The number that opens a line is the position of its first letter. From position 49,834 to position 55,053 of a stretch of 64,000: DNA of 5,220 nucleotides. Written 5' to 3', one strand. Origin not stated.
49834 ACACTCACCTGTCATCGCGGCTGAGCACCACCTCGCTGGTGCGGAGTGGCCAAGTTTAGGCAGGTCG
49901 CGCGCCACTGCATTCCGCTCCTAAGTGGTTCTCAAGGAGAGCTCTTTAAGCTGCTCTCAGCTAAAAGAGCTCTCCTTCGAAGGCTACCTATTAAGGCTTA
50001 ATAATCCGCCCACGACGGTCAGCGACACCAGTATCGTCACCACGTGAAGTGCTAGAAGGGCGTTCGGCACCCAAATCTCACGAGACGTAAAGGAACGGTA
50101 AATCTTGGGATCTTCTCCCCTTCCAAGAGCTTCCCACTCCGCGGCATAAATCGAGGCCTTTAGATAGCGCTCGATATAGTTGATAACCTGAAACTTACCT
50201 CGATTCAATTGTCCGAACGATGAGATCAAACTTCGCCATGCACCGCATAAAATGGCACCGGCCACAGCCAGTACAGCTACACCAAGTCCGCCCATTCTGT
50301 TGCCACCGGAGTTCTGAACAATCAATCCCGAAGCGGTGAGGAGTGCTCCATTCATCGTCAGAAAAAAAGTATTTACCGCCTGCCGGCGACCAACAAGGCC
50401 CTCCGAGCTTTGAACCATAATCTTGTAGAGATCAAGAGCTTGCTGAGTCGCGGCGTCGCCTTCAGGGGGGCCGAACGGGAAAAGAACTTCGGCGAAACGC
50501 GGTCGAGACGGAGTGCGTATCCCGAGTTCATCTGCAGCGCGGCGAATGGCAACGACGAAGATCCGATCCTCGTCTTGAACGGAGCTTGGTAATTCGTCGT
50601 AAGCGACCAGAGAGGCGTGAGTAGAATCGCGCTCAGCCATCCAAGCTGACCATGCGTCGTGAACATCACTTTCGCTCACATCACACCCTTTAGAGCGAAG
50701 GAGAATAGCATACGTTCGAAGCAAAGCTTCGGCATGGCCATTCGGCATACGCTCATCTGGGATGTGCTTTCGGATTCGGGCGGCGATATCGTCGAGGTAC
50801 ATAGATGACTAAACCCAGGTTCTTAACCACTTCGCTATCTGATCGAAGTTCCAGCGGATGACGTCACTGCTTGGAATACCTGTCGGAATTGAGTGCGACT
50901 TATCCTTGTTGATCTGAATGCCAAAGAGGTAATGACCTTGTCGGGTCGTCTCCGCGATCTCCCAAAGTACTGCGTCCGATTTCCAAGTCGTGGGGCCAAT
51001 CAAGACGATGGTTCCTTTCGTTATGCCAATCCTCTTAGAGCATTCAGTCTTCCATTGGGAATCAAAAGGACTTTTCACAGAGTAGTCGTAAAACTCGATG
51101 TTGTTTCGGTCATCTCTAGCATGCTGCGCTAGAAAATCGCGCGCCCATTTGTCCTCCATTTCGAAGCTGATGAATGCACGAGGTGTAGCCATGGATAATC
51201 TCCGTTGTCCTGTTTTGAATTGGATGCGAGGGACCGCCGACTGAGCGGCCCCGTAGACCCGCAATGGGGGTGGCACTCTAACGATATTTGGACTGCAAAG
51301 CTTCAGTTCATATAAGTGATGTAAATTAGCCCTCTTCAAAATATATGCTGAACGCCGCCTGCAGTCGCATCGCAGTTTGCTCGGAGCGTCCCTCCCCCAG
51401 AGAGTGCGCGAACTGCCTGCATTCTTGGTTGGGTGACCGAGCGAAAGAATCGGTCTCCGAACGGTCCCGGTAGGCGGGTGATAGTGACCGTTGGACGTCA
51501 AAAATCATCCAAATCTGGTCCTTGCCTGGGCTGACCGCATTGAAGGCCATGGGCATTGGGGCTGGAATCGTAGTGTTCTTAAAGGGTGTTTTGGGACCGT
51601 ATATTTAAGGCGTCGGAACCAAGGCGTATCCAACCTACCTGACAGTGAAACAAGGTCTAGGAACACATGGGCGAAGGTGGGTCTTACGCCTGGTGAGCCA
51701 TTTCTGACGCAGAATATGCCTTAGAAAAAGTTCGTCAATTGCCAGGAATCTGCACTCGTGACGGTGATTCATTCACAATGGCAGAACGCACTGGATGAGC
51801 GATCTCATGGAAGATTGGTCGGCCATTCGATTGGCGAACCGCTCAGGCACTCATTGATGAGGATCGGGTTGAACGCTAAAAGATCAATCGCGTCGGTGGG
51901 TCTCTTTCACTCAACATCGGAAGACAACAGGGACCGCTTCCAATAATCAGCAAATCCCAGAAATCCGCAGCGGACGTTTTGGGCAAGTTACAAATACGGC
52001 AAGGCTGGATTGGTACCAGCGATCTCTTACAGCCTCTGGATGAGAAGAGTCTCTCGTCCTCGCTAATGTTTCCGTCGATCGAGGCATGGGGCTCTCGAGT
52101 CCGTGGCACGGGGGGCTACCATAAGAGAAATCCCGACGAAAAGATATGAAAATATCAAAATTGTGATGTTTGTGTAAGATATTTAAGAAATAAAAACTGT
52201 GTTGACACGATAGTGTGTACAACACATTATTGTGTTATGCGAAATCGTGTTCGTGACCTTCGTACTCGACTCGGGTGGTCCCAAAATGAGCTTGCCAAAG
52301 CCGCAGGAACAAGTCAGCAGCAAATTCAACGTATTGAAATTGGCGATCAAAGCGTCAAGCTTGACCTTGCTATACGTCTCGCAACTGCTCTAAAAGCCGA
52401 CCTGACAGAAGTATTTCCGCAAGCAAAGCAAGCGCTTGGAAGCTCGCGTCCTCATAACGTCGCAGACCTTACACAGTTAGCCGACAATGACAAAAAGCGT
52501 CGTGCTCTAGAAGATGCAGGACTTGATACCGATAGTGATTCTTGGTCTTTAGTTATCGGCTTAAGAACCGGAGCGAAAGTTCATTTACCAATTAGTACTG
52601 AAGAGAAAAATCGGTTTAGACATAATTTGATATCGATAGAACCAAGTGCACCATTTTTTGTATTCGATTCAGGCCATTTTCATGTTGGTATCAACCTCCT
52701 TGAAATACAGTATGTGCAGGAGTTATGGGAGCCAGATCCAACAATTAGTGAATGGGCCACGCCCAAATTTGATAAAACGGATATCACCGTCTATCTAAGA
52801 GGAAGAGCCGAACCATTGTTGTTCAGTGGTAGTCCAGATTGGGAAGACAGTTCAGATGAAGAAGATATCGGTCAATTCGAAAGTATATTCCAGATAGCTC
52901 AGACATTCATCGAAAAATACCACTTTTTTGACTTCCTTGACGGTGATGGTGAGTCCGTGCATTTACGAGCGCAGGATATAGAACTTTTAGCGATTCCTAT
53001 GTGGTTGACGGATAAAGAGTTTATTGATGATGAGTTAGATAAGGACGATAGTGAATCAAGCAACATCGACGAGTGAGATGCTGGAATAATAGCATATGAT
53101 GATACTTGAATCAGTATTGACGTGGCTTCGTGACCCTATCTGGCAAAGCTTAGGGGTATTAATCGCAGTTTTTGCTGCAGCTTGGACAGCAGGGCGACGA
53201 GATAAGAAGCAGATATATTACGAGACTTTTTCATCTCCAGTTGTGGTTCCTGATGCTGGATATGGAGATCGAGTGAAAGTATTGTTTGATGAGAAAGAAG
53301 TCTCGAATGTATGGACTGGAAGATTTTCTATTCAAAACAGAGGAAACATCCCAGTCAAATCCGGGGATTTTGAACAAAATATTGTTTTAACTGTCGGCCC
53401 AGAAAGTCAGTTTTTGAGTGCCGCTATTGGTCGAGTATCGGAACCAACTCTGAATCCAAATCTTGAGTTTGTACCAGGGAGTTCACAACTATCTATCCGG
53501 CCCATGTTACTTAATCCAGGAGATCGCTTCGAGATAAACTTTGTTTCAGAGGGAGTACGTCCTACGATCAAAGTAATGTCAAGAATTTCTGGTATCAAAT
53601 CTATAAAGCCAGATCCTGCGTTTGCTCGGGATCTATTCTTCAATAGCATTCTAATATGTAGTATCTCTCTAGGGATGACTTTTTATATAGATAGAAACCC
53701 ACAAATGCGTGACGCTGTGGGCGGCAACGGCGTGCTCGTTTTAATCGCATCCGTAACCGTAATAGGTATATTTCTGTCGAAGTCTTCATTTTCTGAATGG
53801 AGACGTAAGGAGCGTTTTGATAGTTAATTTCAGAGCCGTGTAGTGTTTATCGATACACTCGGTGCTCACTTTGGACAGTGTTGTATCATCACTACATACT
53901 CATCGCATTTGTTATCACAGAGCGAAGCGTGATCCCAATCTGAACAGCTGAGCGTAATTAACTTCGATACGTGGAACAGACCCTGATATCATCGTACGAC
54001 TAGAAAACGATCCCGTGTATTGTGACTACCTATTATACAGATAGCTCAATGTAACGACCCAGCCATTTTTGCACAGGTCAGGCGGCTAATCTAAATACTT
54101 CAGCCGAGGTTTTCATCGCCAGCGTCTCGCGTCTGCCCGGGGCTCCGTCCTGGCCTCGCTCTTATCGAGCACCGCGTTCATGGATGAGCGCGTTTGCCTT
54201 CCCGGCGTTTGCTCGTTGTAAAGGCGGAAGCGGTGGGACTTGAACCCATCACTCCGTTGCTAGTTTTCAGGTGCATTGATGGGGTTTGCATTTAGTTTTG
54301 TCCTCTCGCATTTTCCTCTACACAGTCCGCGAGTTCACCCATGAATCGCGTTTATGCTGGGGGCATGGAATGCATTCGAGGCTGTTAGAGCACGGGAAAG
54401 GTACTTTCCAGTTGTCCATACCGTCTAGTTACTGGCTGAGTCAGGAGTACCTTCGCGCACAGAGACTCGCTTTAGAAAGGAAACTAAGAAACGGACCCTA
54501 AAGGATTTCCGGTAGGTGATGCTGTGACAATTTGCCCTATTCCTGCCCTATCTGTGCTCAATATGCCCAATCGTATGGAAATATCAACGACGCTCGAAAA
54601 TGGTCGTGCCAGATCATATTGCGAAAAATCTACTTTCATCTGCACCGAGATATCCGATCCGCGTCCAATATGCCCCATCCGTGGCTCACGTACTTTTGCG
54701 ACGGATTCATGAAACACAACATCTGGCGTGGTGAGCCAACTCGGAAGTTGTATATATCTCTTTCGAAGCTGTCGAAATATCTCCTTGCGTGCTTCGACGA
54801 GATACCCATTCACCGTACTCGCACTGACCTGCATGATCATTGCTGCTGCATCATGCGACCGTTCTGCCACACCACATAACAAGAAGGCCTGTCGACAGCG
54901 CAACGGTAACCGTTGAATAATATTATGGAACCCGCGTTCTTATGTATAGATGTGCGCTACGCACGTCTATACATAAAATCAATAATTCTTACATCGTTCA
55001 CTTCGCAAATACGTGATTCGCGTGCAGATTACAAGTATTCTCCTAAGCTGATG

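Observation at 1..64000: At least five tandem paralogous copies of an eight-gene sigma / anti-sigma / SusC / SusD / lipoprotein / TldD-like / PmbA-like / Trx-like cassette, with no CAZymes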

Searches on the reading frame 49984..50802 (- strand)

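Call 5: search_protein_families(library=pfam, proteins=[window:49984-50802:-], max_evalue=0.01)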
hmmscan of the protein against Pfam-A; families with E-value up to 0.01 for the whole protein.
window:49984-50802:- (272 aa): 2 families
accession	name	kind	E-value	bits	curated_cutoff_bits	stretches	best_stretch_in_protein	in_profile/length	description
PF24838.2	8xMP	-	3.8e-33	114.6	30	1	123-261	1-135/136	Octameric membrane protein family (8xMP)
PF24792.1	DUF7701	-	1.6e-30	105.6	27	1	2-90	2-90/91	Domain of unknown function (DUF7701)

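Call 53: search_protein_families(library=padloc, proteins=[window:49984-50802:-], max_evalue=0.001)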
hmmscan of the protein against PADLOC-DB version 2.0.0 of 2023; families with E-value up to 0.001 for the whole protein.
window:49984-50802:- (272 aa): 0 families

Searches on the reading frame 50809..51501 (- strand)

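Call 5: search_protein_families(library=pfam, proteins=[window:50809-51501:-], max_evalue=0.01)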
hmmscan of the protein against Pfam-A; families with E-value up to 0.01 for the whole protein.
window:50809-51501:- (230 aa): 1 family
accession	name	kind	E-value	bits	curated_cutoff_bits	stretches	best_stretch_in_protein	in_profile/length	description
PF08937.16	ThsB_TIR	-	6.1e-14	52.7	21.2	1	110-201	1-99/100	Thoeris protein ThsB, TIR-like domain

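Call 53: search_protein_families(library=padloc, proteins=[window:50809-51501:-], max_evalue=0.001)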
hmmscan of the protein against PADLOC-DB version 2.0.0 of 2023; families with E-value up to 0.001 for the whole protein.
window:50809-51501:- (230 aa): 3 families
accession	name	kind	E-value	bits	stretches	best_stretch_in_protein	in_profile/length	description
PDLC04688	PDC-M50B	-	6e-06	24.6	1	142-201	45-104/162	-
PDLC00431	ThsB1|ThsB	-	7e-06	24.5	1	143-202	45-104/162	TIR-like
PDLC00418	ThsB1|ThsB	-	4.7e-05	21.3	1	163-222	66-127/155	TIR-like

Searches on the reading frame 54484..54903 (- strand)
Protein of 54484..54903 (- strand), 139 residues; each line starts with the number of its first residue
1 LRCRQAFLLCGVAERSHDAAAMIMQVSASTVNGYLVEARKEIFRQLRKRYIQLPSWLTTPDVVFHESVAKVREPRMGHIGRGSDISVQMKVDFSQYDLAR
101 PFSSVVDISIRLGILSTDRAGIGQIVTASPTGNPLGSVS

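Call 39: search_protein_families(library=pfam, proteins=[window:54484-54903:-], max_evalue=0.01)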
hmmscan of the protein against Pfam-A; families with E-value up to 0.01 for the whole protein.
window:54484-54903:- (139 aa): 2 families
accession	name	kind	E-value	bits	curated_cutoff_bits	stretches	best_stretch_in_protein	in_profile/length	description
PF22233.2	PhyR_sigma-like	-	2.7e-08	33.9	27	1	2-45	7-50/50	Response regulator PhyR, sigma-like domain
PF08281.18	Sigma70_r4_2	-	2.6e-05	24.2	25.7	1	2-41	14-53/54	Sigma-70, region 4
